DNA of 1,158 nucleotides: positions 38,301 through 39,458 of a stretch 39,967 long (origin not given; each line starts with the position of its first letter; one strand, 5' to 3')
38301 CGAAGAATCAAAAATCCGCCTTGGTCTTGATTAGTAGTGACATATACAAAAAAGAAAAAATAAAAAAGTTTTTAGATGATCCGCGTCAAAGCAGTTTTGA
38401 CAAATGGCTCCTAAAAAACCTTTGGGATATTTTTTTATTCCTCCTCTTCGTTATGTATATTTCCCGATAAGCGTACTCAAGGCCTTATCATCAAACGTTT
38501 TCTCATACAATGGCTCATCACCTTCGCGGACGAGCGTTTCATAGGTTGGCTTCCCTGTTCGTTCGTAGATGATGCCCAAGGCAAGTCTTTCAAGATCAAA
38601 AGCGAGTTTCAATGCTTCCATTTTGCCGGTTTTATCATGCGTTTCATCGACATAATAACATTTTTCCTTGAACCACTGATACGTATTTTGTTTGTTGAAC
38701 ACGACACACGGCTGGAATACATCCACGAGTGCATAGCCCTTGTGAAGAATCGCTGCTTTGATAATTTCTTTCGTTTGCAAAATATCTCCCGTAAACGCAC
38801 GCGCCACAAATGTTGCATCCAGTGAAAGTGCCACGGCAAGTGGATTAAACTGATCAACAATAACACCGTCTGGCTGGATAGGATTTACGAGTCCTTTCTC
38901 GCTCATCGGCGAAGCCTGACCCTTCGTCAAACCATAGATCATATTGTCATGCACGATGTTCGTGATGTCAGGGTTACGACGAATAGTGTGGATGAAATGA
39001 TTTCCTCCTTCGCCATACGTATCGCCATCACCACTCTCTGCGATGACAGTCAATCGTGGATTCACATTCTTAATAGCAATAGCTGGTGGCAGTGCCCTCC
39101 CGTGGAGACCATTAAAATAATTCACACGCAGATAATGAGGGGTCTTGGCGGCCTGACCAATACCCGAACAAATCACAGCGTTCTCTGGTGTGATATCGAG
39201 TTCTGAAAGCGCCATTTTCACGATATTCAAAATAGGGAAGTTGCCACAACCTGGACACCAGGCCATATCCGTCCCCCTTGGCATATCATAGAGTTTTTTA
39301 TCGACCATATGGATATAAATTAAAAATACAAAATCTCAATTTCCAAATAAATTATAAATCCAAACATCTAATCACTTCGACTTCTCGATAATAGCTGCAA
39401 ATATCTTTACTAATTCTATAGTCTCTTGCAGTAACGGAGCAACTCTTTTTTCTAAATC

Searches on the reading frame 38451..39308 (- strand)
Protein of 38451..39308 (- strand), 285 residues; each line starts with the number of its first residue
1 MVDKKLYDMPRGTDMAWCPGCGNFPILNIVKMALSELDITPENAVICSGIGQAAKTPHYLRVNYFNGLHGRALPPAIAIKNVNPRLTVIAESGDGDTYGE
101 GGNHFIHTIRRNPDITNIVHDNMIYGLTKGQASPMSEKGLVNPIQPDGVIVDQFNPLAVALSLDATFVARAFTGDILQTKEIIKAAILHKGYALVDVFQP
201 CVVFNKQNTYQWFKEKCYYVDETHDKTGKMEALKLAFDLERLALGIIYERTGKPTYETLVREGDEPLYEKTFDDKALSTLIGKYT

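Call 33: find_encoding_contigs(protein=window:38451-39308:-, flank=10000, max_places=6)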
Protein window:38451-39308:- (285 aa): 24 contigs read that carry it; 4 places shown.
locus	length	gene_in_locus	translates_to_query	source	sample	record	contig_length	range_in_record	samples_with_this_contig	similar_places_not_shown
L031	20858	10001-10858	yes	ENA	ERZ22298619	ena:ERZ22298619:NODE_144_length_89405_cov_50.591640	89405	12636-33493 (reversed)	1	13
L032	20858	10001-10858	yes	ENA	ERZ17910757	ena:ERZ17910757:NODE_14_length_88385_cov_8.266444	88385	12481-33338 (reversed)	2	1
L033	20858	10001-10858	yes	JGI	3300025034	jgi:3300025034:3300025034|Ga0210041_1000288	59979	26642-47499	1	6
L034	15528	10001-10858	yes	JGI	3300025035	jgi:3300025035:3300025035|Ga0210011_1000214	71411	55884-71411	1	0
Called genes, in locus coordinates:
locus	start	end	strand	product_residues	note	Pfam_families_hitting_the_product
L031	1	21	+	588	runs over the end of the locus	PF00122:E1-E2_ATPase, PF00702:Hydrolase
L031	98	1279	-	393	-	PF12704:MacB_PCD, PF02687:FtsX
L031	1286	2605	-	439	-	PF02463:SMC_N (faint), PF00005:ABC_tran, PF13304:AAA_21 (faint)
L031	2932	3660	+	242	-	PF01794:Ferric_reduct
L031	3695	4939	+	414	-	-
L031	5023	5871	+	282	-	PF13098:Thioredoxin_2 (faint), PF13462:Thioredoxin_4, PF01323:DSBA (weak)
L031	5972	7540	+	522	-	PF00570:HRDC, PF13742:tRNA_anti_2, PF01336:tRNA_anti-codon (faint), PF02601:Exonuc_VII_L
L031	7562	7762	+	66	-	-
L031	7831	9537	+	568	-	PF01558:POR, PF01855:POR_N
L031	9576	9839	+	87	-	-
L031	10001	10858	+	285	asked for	PF02775:TPP_enzyme_C, PF12367:PFO_beta_C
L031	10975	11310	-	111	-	PF01883:FeS_assembly_P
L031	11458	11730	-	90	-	PF13459:Fer4_15, PF13370:Fer4_13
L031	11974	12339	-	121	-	PF01592:NifU_N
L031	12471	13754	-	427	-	PF00266:Aminotran_5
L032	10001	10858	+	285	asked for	PF02775:TPP_enzyme_C, PF12367:PFO_beta_C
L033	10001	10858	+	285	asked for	PF02775:TPP_enzyme_C, PF12367:PFO_beta_C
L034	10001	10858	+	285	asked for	PF02775:TPP_enzyme_C, PF12367:PFO_beta_C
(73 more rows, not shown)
